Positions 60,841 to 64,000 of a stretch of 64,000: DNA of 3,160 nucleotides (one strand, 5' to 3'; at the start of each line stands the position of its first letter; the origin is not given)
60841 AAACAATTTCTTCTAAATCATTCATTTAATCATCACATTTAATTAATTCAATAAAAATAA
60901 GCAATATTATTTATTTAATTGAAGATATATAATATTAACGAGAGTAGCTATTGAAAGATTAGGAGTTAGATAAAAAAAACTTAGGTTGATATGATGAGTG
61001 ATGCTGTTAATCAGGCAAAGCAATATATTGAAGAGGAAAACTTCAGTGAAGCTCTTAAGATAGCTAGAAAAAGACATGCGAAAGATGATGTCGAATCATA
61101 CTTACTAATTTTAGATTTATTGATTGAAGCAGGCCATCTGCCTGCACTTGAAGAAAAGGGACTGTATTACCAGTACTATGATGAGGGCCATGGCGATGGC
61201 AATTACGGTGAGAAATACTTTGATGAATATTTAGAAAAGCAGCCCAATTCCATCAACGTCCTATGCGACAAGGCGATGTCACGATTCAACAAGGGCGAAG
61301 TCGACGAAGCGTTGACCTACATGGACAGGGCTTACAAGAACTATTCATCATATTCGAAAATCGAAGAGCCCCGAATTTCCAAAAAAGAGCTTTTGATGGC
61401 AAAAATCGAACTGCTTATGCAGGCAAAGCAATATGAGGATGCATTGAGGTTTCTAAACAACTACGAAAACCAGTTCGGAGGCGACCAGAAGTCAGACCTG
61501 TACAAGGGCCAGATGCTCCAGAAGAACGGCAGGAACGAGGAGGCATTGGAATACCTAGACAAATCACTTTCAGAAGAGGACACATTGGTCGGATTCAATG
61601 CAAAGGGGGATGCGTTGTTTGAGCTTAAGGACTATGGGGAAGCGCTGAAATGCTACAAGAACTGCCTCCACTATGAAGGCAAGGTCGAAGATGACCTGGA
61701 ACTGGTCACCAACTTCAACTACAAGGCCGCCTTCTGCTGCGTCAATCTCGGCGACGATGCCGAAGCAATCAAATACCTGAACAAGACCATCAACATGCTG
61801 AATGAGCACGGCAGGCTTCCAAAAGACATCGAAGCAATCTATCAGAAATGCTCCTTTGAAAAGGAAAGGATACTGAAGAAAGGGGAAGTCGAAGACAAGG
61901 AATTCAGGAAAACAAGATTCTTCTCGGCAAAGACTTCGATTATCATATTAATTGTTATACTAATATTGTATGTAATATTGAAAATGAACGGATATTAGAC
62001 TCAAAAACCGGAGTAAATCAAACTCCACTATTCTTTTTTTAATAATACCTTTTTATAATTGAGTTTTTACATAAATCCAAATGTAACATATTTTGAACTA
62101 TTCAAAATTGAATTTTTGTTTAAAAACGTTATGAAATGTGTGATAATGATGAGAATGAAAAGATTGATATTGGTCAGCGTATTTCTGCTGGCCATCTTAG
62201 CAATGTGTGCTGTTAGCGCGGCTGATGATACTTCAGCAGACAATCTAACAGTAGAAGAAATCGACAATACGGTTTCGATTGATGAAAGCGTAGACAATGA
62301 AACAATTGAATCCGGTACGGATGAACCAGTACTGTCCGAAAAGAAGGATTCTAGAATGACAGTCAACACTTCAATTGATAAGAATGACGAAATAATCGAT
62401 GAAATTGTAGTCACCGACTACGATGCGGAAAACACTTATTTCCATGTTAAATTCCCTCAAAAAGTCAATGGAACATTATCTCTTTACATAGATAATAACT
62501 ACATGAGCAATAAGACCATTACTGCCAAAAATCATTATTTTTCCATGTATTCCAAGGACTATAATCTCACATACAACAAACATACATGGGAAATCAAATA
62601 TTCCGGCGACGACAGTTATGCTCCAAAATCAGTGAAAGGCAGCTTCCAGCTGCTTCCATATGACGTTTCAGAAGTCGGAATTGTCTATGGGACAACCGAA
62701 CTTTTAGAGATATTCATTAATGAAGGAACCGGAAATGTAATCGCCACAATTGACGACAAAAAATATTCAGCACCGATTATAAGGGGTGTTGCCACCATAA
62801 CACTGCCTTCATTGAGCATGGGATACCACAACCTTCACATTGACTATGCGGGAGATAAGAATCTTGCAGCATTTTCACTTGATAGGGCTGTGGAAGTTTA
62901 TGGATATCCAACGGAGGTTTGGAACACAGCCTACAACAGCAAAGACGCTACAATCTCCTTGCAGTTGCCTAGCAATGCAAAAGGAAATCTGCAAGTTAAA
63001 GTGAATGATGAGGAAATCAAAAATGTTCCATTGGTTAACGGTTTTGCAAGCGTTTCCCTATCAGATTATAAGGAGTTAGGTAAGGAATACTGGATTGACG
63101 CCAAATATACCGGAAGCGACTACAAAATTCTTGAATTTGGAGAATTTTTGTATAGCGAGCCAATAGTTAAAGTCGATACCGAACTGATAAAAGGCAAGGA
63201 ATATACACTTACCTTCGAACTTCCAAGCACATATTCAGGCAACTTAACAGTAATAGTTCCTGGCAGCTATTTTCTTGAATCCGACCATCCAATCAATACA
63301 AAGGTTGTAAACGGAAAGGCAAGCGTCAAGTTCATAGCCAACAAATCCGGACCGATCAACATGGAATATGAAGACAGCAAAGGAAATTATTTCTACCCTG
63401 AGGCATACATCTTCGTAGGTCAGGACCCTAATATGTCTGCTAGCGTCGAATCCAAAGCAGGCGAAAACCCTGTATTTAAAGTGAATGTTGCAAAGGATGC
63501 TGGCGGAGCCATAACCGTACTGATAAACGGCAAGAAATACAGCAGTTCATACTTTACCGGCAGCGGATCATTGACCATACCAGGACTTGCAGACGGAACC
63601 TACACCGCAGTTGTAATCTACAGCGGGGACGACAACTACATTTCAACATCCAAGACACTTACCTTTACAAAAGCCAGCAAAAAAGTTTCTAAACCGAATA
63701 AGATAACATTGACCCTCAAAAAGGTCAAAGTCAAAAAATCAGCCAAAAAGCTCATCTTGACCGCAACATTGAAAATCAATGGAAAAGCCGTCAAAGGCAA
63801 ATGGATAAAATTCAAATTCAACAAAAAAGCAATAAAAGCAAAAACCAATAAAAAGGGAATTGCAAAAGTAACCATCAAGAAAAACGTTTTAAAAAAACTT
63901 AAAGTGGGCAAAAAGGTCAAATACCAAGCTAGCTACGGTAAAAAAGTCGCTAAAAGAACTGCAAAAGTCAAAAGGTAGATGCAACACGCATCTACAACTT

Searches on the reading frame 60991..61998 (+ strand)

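Call 40: search_protein_families(library=pfam, proteins=[window:60991-61998:+], max_evalue=0.001)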
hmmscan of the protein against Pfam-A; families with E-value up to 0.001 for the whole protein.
window:60991-61998:+ (335 aa): 14 families
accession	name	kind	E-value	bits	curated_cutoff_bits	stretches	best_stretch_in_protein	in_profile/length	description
PF07719.23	TPR_2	-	4.3e-15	55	27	0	202-227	4-29/34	Tetratricopeptide repeat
PF13428.12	TPR_14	-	8.5e-14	51.1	23.5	0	133-167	2-36/44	Tetratricopeptide repeat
PF13424.12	TPR_12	-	4.1e-12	46.6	30.1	1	203-271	7-76/77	Tetratricopeptide repeat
PF14559.12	TPR_19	-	6.2e-10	39.7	25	0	142-195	1-54/68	Tetratricopeptide repeat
PF13432.12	TPR_16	-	1.6e-09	38.5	32.7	0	93-156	2-55/65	Tetratricopeptide repeat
PF00515.34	TPR_1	-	2.6e-08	33.8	27.8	1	202-226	4-28/34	Tetratricopeptide repeat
PF13181.12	TPR_8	-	4.2e-07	30.1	25.7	0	203-226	5-28/34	Tetratricopeptide repeat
PF12895.13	ANAPC3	-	9.7e-07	29.4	27.2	0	146-225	3-82/82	Anaphase-promoting complex, cyclosome, subunit 3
PF10300.15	Iml2-TPR_39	-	1.4e-06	27.7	22.2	0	146-282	244-379/467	Iml2/Tetratricopeptide repeat protein 39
PF13174.12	TPR_6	-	1.7e-06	28.7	26.3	0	95-119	7-31/33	Tetratricopeptide repeat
PF12569.14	NatA_aux_su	-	2e-06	27.5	33.3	0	170-227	8-66/515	N-terminal acetyltransferase A, auxiliary subunit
PF13374.12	TPR_10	-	4.7e-05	23.7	27.5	0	173-193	9-29/42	Tetratricopeptide repeat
PF13176.12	TPR_7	-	6.7e-05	23.1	27.9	0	173-196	6-31/36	Tetratricopeptide repeat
PF13431.12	TPR_17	-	0.00016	22.1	24.4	0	76-108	1-33/34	Tetratricopeptide repeat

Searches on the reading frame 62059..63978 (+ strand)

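Call 40: search_protein_families(library=pfam, proteins=[window:62059-63978:+], max_evalue=0.001)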
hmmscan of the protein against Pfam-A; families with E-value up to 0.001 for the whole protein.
window:62059-63978:+ (639 aa): 2 families
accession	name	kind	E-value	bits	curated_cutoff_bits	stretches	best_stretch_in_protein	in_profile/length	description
PF16640.11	Big_3_5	-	6.5e-23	81.5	35.5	2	462-537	5-86/88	Bacterial Ig-like domain (group 3)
PF17547.7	DUF5462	-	0.0002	21.2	25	0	525-579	54-108/157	Family of unknown function (DUF5462)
